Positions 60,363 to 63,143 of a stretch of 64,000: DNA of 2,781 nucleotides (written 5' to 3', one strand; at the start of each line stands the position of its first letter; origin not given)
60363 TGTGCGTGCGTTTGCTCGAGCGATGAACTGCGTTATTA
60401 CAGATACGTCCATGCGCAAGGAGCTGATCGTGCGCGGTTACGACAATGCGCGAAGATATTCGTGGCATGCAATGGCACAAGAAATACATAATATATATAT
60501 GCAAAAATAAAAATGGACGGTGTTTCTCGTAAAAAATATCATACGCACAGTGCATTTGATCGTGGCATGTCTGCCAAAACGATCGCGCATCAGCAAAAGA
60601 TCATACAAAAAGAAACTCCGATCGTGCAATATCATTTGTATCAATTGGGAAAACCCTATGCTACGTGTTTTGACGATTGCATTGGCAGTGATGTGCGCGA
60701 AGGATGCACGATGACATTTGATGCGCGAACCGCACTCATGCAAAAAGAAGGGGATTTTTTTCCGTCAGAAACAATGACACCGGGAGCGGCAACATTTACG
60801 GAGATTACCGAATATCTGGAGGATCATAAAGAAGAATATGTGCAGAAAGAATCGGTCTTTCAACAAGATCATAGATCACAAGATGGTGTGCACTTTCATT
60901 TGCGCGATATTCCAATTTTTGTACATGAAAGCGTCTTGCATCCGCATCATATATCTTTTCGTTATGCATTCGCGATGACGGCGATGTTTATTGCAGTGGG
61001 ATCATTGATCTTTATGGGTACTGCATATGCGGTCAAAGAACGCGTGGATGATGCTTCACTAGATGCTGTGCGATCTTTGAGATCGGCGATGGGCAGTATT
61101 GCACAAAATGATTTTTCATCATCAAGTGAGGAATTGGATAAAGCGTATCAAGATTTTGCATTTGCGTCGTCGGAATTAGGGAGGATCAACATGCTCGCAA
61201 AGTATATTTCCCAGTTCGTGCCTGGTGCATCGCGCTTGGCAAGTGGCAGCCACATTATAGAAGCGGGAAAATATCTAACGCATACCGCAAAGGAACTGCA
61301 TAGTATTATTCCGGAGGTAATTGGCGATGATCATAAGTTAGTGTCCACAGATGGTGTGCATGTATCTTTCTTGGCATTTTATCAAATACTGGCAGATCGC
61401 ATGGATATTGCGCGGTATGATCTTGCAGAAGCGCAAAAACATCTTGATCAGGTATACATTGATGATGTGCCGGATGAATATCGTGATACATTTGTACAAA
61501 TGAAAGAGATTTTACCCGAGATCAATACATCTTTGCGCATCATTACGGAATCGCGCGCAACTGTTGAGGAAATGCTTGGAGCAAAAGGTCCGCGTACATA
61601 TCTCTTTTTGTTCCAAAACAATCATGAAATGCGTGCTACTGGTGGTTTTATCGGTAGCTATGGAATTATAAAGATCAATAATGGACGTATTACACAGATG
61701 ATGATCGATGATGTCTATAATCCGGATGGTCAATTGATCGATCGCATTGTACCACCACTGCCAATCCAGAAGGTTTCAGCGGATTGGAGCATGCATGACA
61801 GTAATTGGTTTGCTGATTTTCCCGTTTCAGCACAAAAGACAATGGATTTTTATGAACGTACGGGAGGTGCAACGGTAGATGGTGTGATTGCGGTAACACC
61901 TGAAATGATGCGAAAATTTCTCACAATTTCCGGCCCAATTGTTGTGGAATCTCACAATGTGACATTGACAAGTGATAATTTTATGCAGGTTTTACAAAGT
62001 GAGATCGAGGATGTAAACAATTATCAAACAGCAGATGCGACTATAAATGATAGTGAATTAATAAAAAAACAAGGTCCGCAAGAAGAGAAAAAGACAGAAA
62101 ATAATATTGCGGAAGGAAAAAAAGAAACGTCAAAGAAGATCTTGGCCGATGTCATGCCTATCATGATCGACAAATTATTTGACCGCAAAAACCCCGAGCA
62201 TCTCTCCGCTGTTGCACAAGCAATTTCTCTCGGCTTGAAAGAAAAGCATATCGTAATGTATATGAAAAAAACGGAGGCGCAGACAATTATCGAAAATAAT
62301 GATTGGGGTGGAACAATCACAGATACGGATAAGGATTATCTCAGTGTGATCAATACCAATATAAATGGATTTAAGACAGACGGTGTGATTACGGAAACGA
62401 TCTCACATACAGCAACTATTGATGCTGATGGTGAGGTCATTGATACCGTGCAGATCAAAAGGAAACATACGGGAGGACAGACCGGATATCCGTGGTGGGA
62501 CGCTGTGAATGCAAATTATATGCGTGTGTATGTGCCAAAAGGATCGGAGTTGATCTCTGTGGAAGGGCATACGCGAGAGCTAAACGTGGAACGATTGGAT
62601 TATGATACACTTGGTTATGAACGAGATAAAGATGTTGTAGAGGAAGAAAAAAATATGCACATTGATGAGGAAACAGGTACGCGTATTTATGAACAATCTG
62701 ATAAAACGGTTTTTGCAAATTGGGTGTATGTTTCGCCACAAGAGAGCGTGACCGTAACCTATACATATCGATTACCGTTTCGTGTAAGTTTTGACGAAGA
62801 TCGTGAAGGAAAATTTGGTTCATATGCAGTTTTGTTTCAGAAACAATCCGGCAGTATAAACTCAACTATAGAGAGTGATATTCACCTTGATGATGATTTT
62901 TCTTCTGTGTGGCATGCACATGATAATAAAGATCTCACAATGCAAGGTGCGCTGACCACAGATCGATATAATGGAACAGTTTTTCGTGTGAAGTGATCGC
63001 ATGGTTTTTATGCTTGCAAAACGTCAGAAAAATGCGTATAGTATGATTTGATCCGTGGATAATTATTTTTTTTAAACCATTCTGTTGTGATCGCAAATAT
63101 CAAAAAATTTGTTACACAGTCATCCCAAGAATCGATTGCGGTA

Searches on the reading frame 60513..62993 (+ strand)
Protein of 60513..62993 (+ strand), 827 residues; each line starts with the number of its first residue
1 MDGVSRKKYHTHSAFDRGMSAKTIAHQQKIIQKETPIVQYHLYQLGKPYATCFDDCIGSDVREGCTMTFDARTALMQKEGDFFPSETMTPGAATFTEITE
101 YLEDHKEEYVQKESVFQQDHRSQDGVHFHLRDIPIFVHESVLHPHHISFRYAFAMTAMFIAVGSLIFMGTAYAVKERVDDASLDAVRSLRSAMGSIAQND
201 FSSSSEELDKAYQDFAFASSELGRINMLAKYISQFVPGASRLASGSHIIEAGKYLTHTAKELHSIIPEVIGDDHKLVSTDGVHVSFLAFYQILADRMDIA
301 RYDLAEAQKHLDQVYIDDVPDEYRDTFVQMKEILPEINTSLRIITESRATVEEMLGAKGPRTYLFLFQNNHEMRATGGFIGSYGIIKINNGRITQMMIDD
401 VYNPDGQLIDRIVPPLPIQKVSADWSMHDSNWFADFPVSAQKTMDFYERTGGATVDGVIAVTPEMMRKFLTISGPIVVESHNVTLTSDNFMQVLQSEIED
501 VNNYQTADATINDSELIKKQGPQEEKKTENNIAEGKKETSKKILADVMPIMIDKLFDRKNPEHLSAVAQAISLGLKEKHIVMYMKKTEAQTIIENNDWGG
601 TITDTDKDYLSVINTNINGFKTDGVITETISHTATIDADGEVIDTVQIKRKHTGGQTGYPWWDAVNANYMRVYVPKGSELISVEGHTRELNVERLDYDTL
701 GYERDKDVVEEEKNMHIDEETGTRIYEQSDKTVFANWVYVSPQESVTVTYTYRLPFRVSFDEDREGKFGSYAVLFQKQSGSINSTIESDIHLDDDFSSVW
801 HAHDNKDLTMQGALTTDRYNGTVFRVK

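Call 42: find_encoding_contigs(protein=window:60513-62993:+, flank=10000, max_places=2)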
Protein window:60513-62993:+ (827 aa): 2 contigs read that carry it; 1 place shown.
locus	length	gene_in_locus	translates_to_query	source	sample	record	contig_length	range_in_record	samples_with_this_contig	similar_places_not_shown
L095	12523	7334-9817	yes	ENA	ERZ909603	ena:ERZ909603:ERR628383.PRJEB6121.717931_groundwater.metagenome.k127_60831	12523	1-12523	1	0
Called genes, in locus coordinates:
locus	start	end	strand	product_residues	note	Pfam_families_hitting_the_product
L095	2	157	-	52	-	?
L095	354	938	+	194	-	PF17210:SdrD_B, PF22904:NOMO1-like_2nd (weak), PF13620:CarboxypepD_reg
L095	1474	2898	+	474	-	PF02397:Bac_transf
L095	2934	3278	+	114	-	PF04020:Phage_holin_4_2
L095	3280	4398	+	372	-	PF13439:Glyco_transf_4 (weak), PF00534:Glycos_transf_1, PF13692:Glyco_trans_1_4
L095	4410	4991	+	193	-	PF02706:Wzz (weak)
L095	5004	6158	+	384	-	PF13439:Glyco_transf_4, PF20706:GT4-conflict (weak), PF00534:Glycos_transf_1, PF13692:Glyco_trans_1_4, PF13524:Glyco_trans_1_2 (weak)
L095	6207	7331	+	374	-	PF13439:Glyco_transf_4, PF00534:Glycos_transf_1, PF20706:GT4-conflict (weak), PF13692:Glyco_trans_1_4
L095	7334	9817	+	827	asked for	PF13196:DUF4012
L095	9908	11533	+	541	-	PF03023:MurJ, PF01554:MatE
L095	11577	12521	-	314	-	?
